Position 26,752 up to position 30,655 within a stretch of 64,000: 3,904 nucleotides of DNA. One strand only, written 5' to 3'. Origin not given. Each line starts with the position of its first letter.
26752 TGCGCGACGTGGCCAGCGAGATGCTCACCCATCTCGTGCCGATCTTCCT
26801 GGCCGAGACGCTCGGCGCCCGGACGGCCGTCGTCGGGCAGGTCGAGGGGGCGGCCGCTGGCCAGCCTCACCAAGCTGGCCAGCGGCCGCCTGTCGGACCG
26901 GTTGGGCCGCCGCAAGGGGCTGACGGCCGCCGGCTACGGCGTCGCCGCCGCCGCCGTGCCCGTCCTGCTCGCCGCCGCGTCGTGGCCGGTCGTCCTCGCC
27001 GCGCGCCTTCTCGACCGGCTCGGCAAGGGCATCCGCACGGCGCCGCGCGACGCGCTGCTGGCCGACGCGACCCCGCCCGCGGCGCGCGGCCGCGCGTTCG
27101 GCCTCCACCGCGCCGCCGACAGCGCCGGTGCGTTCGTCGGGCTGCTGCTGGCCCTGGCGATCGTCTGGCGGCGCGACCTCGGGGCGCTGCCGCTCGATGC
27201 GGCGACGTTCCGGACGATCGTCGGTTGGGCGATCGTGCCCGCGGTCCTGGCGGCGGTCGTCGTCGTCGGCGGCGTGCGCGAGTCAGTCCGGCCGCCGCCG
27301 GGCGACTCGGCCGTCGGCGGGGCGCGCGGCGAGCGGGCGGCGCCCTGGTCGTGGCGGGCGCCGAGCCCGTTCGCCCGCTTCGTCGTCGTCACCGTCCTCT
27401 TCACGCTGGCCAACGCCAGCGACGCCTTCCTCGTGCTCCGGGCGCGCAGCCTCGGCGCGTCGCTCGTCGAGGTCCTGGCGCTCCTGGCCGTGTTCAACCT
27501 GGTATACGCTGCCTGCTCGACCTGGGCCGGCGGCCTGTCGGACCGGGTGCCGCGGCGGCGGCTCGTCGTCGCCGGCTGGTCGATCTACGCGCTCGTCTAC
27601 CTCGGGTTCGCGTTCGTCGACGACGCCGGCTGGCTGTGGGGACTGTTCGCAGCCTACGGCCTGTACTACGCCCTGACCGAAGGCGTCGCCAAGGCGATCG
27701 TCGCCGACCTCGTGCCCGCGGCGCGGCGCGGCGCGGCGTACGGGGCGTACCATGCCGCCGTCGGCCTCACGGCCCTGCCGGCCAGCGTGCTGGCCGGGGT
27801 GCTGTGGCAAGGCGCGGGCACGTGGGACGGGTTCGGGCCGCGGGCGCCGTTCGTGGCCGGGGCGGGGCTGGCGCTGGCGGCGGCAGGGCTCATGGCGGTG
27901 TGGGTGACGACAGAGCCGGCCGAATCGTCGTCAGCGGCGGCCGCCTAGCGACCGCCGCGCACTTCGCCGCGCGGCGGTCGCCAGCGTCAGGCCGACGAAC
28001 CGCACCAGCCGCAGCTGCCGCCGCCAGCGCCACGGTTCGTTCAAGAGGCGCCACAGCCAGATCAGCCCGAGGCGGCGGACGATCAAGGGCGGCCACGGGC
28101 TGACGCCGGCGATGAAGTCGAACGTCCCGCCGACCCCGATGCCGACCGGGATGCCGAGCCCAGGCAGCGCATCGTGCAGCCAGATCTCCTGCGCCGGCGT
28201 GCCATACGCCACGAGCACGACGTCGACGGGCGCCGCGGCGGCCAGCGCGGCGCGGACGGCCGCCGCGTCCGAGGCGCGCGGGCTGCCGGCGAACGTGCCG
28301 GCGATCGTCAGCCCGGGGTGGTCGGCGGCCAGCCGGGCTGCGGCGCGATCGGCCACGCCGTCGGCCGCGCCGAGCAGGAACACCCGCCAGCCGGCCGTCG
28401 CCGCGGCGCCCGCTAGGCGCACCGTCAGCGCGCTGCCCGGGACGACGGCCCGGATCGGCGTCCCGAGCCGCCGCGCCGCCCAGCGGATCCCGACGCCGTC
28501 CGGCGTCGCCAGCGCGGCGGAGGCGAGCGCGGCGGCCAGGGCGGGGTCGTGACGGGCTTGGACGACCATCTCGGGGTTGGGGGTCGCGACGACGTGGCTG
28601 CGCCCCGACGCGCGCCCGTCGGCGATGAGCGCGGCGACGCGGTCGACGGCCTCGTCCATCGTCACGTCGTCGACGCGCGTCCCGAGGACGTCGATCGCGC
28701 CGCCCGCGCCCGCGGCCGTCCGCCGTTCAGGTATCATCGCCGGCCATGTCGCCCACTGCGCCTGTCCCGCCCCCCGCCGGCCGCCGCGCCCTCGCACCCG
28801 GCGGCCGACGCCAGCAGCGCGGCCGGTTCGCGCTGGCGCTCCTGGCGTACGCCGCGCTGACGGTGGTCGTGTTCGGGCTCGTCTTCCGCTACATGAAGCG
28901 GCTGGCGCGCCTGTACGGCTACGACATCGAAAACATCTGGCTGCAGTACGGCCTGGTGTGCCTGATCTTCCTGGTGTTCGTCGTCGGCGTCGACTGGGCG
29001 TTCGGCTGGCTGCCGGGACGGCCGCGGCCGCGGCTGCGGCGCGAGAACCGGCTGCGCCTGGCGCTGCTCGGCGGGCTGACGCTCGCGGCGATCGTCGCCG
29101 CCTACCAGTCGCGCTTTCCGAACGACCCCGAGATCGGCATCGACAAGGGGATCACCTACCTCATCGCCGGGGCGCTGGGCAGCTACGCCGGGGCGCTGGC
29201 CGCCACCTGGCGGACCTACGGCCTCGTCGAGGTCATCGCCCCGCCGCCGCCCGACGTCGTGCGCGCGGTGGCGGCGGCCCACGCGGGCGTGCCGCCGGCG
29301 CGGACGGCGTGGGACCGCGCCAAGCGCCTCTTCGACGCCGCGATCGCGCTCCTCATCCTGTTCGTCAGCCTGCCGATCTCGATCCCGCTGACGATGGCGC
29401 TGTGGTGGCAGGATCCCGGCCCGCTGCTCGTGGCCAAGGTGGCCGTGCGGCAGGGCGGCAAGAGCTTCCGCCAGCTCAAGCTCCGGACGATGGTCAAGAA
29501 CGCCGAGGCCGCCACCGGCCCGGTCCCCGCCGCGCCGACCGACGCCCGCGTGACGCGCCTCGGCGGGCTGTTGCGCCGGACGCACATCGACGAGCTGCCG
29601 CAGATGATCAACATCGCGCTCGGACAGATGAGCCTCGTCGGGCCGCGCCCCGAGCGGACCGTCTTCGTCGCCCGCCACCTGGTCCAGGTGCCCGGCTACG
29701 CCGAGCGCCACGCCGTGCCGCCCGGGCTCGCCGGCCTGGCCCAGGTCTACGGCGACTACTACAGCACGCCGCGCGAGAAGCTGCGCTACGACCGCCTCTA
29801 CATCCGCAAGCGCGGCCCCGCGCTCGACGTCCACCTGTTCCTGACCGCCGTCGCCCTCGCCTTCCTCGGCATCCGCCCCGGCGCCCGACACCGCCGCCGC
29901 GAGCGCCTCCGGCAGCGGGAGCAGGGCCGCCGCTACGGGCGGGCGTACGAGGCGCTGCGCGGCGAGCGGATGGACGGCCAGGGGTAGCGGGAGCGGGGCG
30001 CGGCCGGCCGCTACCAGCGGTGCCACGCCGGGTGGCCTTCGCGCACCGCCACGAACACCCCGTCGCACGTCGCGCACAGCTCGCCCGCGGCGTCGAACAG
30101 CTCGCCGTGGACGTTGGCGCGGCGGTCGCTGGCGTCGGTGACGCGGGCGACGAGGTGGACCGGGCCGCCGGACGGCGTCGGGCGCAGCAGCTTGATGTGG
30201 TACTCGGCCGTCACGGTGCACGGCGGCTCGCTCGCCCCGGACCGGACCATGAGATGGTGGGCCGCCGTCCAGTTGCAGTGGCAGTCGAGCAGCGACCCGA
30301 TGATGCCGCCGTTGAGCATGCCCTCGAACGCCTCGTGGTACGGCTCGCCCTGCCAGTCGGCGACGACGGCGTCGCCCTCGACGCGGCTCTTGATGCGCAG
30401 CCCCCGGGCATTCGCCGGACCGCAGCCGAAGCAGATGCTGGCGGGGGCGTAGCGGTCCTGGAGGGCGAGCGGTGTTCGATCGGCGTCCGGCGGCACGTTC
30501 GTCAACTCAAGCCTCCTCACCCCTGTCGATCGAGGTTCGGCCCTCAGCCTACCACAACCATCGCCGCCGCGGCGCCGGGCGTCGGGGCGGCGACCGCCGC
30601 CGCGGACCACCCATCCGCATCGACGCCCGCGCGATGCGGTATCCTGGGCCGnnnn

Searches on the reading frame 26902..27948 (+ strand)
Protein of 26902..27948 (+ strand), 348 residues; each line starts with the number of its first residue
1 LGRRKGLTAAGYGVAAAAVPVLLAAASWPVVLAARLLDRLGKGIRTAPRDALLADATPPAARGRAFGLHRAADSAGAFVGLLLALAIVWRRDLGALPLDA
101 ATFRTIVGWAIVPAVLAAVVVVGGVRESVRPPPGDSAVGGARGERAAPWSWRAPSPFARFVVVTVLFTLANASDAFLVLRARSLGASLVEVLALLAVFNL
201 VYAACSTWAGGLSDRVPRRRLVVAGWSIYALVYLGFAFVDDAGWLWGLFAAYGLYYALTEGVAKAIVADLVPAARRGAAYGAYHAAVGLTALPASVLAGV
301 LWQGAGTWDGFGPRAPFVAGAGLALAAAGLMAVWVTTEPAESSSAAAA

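Call 37: search_protein_families(library=pfam, proteins=[window:26902-27948:+], max_evalue=0.00001)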
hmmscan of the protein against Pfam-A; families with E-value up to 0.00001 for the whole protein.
window:26902-27948:+ (348 aa): 1 family
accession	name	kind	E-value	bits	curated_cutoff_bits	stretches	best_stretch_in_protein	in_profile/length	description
PF07690.21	MFS_1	-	2e-27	96.5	33.4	2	168-344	10-181/347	Major Facilitator Superfamily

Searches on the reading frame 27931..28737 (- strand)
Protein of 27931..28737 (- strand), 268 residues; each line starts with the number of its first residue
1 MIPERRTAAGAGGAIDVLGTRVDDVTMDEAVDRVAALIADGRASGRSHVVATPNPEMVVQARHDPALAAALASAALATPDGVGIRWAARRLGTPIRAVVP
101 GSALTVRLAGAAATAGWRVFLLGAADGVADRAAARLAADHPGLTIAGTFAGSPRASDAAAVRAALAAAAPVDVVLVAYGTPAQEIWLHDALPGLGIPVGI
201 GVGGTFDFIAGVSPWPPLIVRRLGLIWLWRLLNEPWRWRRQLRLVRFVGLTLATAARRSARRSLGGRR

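Call 14: search_protein_families(library=pfam, proteins=[window:27931-28737:-])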
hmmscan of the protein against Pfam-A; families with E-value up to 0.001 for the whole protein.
window:27931-28737:- (268 aa): 1 family
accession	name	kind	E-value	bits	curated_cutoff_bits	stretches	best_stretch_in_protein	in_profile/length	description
PF03808.19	Glyco_tran_WecG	-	2.4e-48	164.6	27.4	1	74-241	1-167/168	Glycosyl transferase WecG/TagA/CpsF family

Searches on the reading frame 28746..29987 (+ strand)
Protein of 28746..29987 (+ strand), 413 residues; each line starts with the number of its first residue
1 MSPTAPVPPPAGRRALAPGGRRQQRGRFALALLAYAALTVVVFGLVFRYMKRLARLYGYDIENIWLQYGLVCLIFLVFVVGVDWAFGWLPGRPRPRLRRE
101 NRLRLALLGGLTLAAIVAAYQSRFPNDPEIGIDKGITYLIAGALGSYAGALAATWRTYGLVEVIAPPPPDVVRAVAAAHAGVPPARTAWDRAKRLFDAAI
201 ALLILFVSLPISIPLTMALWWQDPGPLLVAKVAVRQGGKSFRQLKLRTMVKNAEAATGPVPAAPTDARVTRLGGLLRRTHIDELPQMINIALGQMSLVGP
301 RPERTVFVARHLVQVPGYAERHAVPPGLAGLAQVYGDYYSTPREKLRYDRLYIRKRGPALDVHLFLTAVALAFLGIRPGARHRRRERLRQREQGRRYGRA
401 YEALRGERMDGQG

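Call 14: search_protein_families(library=pfam, proteins=[window:28746-29987:+])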
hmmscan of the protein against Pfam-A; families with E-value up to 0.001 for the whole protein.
window:28746-29987:+ (413 aa): 1 family
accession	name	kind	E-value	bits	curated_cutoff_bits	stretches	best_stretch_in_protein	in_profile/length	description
PF02397.22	Bac_transf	-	7.2e-45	153.1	27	1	193-370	1-175/179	Bacterial sugar transferase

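Call 27: search_protein_families(library=ncbifam, proteins=[window:28746-29987:+], max_evalue=0.00001)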
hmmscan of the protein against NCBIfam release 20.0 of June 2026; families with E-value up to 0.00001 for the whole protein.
window:28746-29987:+ (413 aa): 10 families
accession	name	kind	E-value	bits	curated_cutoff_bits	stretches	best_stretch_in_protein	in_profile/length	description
TIGR03025.1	EPS_sugtrans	subfamily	1.3e-58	199.3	295.55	1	173-371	238-437/445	exopolysaccharide biosynthesis polyprenyl glycosylphosphotransferase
TIGR03013.1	EpsB_2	subfamily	2.7e-48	165.2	393.35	1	192-373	254-437/443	TIGR03013 family XrtA/PEP-CTERM system glycosyltransferase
TIGR03023.1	WcaJ_sugtrans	equivalog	4.3e-46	158.1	410.75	1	190-370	260-444/453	undecaprenyl-phosphate glucose phosphotransferase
TIGR03022.1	WbaP_sugtrans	subfamily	5.6e-32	111.6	403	2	265-369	345-446/456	undecaprenyl-phosphate galactose phosphotransferase WbaP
NF007518.0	PRK10124.1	equivalog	1.4e-27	96.6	684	1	193-371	274-456/464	undecaprenyl-phosphate glucose phosphotransferase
NF052601.1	undeca_RfbP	equivalog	3.5e-26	92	330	2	265-374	131-237/244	undecaprenyl-phosphate galactose phosphotransferase family protein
NF041877.1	EPS_EpsZ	equivalog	3.4e-24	85.3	800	1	192-373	265-453/459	exopolysaccharide biosynthesis polyisoprenyl-phosphate hexose-1-phosphate transferase EpsZ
NF050817.1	PolSacchBiosHfsE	equivalog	6e-23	81.3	750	1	188-369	269-456/467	polysaccharide biosynthesis protein HfsE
NF045514.1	glycotran_HepC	equivalog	2e-18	66.5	140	1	188-302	112-211/220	heterocyst development glycosyltransferase HepC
NF011751.0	PRK15204.1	equivalog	3e-16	59.1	907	1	192-362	279-459/476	undecaprenyl-phosphate galactose phosphotransferase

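Call 51: find_encoding_contigs(protein=window:28746-29987:+, flank=1500, max_places=4)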
Protein window:28746-29987:+ (413 aa): 1 contig read that carries it; 1 place shown.
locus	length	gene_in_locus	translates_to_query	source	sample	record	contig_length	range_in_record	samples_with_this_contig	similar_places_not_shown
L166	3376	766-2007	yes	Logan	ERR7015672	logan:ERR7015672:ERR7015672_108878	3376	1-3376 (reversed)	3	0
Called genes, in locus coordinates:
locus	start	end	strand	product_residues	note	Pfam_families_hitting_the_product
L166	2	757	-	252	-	?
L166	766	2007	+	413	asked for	PF02397:Bac_transf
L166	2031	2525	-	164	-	PF13279:4HBT_2 (weak), PF03061:4HBT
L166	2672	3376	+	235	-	?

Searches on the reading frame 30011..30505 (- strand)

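Call 37: search_protein_families(library=pfam, proteins=[window:30011-30505:-], max_evalue=0.00001)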
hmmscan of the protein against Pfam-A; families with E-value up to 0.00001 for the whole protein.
window:30011-30505:- (164 aa): 2 families
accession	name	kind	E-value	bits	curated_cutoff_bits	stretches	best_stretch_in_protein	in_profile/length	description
PF03061.28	4HBT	-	1.6e-07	31.9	20.6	1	62-145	2-79/79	Thioesterase superfamily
PF13279.12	4HBT_2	-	5.8e-06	27.2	25.5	1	77-154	26-104/122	Thioesterase-like superfamily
